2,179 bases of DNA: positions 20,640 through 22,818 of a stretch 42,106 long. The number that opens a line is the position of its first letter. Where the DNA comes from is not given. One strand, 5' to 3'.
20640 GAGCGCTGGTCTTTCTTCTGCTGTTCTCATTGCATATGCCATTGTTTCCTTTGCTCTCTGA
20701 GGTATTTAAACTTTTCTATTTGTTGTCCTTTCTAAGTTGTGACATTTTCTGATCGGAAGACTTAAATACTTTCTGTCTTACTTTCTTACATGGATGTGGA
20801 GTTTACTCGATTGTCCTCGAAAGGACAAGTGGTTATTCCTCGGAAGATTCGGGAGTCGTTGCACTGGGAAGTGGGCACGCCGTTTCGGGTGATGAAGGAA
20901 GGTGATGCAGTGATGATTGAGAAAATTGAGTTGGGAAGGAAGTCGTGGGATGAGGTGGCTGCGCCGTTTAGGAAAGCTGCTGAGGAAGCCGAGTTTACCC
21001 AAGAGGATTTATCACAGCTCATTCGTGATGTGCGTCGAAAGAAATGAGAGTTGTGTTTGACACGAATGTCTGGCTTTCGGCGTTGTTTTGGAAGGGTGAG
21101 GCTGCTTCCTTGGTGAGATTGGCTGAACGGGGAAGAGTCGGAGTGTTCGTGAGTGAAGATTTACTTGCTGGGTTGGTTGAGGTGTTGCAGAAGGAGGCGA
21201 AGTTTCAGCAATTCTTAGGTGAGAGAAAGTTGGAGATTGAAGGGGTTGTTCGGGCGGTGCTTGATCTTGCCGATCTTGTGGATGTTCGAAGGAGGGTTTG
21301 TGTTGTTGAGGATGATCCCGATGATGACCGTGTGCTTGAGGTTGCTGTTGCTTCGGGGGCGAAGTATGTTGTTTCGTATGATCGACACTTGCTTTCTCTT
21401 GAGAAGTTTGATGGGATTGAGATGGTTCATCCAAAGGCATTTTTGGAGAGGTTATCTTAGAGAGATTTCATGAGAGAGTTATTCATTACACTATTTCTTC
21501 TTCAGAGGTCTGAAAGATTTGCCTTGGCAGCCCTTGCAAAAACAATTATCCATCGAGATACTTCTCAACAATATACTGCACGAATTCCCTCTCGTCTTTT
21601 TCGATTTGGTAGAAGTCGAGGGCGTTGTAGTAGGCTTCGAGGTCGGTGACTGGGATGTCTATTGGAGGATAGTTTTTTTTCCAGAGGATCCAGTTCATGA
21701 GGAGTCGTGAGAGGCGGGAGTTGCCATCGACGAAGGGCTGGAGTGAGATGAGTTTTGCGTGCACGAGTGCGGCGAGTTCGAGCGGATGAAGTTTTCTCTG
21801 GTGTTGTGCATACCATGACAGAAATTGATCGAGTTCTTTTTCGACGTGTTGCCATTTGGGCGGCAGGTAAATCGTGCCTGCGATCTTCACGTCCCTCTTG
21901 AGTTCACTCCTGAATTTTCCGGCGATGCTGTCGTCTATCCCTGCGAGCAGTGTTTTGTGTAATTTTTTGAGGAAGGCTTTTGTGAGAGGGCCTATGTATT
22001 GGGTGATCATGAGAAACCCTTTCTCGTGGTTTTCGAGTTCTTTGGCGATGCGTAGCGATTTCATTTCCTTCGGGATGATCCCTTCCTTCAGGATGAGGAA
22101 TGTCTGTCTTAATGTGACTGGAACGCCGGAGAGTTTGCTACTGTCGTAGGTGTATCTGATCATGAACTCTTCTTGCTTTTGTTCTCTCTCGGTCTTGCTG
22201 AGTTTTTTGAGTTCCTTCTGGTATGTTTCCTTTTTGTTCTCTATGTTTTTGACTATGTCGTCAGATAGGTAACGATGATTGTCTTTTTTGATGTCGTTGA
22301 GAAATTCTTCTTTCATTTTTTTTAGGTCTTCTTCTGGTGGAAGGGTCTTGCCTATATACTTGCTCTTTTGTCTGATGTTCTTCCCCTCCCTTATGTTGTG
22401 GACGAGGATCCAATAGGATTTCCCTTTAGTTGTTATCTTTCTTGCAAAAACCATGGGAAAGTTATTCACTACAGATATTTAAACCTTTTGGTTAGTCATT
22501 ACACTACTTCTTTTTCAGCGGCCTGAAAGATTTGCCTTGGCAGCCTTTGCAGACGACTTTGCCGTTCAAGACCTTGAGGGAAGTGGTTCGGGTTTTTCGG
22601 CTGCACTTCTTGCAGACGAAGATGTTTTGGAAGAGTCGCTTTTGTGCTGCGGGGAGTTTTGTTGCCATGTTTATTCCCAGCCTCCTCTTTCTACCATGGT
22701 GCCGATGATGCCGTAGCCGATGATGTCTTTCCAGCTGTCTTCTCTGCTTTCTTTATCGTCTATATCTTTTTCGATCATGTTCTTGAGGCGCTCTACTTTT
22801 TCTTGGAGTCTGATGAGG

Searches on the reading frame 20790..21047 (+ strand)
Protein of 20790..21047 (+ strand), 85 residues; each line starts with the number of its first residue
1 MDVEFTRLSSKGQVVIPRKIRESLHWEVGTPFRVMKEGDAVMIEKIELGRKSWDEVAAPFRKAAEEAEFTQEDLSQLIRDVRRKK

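Call 12: search_protein_families(library=ncbifam, proteins=[window:20790-21047:+], max_evalue=0.1)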
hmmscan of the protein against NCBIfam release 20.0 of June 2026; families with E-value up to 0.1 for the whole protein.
window:20790-21047:+ (85 aa): 5 families
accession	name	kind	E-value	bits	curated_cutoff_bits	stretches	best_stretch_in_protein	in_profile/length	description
TIGR01439.1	lp_hng_hel_AbrB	domain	5.1e-09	35.7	28.3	1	6-46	2-43/44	transcriptional regulator, AbrB family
NF040962.1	near_HgcAB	equivalog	0.014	15.2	70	1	9-30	11-32/70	HgcAB-associated protein HgcC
NF006352.0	PRK08577.1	equivalog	0.023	14.8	140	1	4-44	5-47/136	hypothetical protein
TIGR02851.1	spore_V_T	equivalog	0.027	14.3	235.9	1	7-43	8-44/180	stage V sporulation protein T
NF050106.1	TA_MazE_antitoxin_Deino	equivalog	0.038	14.2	65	1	12-42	1-31/65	type II toxin-antitoxin system MazE family antitoxin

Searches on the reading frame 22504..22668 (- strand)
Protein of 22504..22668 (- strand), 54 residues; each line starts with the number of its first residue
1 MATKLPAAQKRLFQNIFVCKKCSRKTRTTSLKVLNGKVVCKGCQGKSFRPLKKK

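Call 12: search_protein_families(library=ncbifam, proteins=[window:22504-22668:-], max_evalue=0.1)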
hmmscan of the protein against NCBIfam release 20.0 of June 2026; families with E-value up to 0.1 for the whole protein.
window:22504-22668:- (54 aa): 0 families

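Call 96: find_encoding_contigs(protein=window:22504-22668:-, flank=3000, max_places=10)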
Protein window:22504-22668:- (54 aa): 1 contig read that carries it; 1 place shown.
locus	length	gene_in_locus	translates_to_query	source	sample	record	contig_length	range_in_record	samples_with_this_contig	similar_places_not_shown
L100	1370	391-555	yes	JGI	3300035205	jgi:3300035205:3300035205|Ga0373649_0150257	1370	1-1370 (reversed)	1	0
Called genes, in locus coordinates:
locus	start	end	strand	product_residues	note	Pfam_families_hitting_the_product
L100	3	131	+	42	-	?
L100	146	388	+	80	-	-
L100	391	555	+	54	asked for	-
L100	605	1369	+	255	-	?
